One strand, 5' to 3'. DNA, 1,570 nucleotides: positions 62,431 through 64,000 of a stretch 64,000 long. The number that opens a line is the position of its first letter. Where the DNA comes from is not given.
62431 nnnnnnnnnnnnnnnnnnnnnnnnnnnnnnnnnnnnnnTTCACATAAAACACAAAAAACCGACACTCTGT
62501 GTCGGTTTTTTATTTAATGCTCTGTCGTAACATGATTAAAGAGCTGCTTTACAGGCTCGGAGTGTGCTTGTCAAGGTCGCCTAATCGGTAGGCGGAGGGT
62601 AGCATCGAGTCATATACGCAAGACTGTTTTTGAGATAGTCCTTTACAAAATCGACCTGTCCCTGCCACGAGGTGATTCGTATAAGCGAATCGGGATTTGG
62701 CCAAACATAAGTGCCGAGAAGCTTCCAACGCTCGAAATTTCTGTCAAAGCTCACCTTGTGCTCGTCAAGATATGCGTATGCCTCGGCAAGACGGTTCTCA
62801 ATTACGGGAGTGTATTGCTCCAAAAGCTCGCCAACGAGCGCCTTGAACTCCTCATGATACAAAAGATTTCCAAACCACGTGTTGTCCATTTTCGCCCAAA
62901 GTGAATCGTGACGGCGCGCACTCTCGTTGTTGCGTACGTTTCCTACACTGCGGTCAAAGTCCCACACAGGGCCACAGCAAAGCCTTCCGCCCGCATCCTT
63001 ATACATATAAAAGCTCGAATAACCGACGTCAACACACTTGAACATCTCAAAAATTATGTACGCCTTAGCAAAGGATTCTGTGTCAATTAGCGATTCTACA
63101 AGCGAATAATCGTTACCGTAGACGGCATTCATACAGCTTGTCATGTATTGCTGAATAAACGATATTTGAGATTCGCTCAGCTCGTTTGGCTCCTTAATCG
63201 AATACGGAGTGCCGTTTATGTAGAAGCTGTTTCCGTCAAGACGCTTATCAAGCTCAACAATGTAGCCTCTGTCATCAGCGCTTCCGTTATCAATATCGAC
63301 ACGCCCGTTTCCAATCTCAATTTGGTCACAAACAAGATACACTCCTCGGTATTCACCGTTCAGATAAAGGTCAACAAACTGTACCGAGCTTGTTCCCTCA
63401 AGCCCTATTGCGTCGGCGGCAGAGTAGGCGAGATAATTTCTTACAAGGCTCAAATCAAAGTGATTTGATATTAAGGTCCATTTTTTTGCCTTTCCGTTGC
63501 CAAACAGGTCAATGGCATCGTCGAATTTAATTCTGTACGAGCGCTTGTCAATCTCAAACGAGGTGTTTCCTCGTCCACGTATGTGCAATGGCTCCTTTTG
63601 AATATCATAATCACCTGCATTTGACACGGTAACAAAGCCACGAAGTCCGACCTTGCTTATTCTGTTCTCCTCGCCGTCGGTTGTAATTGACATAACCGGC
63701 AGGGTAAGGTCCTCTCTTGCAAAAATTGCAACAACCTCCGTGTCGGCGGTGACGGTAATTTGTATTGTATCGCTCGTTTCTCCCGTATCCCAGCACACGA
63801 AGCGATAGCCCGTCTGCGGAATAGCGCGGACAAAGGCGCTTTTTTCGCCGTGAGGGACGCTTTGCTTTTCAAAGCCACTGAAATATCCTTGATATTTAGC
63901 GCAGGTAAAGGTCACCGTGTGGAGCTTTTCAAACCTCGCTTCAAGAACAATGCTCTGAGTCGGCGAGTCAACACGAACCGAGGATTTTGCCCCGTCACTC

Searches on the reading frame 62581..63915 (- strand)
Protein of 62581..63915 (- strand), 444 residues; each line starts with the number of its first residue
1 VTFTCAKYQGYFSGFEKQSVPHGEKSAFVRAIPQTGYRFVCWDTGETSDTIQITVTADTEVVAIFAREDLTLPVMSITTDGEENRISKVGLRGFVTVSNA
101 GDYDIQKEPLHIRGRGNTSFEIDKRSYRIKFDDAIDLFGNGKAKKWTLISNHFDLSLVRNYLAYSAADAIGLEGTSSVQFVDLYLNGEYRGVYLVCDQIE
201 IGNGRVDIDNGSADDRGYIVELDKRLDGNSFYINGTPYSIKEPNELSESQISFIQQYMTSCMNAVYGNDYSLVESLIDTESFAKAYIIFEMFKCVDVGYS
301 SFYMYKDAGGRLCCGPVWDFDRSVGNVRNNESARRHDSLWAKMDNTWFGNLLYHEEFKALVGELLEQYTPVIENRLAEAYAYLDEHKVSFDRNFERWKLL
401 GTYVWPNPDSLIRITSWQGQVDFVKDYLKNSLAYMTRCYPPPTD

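Call 15: search_protein_families(library=pfam, proteins=[window:62581-63915:-])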
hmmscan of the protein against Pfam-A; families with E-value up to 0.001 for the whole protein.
window:62581-63915:- (444 aa): 2 families
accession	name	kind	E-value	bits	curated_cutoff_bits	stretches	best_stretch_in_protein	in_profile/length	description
PF08757.17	CotH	-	3.3e-40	139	23.8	1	112-435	1-322/322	CotH kinase protein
PF18998.6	Flg_new_2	-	8.2e-07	29.4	23.6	1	9-67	10-71/73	Divergent InlB B-repeat domain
